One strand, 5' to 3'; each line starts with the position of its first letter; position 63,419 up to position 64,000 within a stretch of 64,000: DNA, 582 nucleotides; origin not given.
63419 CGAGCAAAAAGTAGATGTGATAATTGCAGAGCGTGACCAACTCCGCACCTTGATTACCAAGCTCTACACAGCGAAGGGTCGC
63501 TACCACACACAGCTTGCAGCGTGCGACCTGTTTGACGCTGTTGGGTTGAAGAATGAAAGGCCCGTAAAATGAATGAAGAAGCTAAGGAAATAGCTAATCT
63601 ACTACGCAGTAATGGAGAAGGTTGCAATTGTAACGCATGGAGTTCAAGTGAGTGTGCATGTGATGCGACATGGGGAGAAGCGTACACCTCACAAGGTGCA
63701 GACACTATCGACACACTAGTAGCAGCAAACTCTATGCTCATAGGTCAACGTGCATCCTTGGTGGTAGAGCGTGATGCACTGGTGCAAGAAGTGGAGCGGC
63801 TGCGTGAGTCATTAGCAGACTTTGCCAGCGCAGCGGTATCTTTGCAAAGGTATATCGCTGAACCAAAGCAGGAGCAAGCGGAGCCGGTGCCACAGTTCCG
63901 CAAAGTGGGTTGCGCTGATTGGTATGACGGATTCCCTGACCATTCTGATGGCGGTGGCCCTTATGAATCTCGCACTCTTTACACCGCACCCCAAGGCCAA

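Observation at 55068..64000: GC-rich islands with modular, shuffled paralogous genes sharing near-identical DNA segments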

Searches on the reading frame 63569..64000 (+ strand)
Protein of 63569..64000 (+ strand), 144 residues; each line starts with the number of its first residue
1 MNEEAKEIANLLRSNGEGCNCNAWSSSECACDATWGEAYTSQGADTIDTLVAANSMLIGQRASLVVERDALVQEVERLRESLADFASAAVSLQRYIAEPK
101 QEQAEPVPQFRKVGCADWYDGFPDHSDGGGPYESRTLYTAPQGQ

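Call 27: search_protein_families(library=ncbifam, proteins=[window:63569-64000:+], max_evalue=1)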
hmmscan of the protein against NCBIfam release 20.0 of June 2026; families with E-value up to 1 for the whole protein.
window:63569-64000:+ (144 aa): 0 families

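Call 28: search_protein_families(library=phrogs, proteins=[window:63569-64000:+], max_evalue=0.01)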
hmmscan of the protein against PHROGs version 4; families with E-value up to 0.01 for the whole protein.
window:63569-64000:+ (144 aa): 1 family
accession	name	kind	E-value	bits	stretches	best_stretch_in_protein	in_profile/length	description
phrog_5310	-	unknown function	0.00085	19.8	1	66-104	178-216/384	-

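Call 82: search_protein_families(library=padloc, proteins=[window:63569-64000:+], max_evalue=0.01)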
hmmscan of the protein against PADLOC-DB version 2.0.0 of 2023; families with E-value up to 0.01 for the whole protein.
window:63569-64000:+ (144 aa): 0 families

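Call 93: list_cluster_members(proteins=[window:63569-64000:+])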
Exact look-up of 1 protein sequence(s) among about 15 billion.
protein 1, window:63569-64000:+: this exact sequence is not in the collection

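Call 94: find_homologous_proteins(query=window:63569-64000:+, max_evalue=0.00001)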
Query window:63569-64000:+ (144 aa): 9 proteins with E <= 0.00001 among 44 candidates.
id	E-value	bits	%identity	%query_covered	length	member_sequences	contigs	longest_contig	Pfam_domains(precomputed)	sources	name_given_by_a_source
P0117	1.1e-24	105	41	100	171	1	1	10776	-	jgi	-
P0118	4.1e-24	103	49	69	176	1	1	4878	-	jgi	-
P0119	1.4e-21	95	65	58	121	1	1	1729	-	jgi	-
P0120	6.3e-11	61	54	47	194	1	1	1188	-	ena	-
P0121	7.6e-11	60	45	51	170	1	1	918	-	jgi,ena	-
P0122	1.0e-10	60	85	24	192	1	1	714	-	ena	-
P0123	1.4e-9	56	82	24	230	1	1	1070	-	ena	-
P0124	2.5e-9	56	54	47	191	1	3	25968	-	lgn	-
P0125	1.4e-7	50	48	64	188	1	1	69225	-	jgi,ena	-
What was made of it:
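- The truncated gene's product is missing from the protein database (calls 93, 94).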

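Call 96: find_encoding_contigs(protein=P0117, flank=10000, max_places=3)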
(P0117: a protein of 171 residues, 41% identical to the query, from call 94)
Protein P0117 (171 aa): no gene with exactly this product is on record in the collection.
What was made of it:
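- Tried and rejected: P0117's contig could not be fetched (call 96).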

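Call 97: find_encoding_contigs(protein=P0118, flank=10000, max_places=3)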
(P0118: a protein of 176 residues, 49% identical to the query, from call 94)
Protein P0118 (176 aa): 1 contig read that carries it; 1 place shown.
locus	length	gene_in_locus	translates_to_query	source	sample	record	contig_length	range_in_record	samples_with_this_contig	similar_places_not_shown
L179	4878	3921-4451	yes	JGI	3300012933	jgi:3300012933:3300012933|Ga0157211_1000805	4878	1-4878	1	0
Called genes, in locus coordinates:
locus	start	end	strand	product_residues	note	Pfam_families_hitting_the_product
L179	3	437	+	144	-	?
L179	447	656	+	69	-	-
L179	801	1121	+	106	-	-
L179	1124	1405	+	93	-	-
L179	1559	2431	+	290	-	PF02272:DHHA1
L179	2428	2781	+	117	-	PF10765:Phage_P22_NinX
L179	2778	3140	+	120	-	-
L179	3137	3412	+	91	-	-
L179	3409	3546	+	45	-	-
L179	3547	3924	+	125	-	-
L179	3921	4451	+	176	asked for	-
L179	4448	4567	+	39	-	-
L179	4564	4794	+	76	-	-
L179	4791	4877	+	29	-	?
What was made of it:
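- On NinX / DUF2591 (PF10765): In L179 the precomputed PF10765 hit lies on a different gene (2428-2781), not on the homologue at 3137-3412 (call 97).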
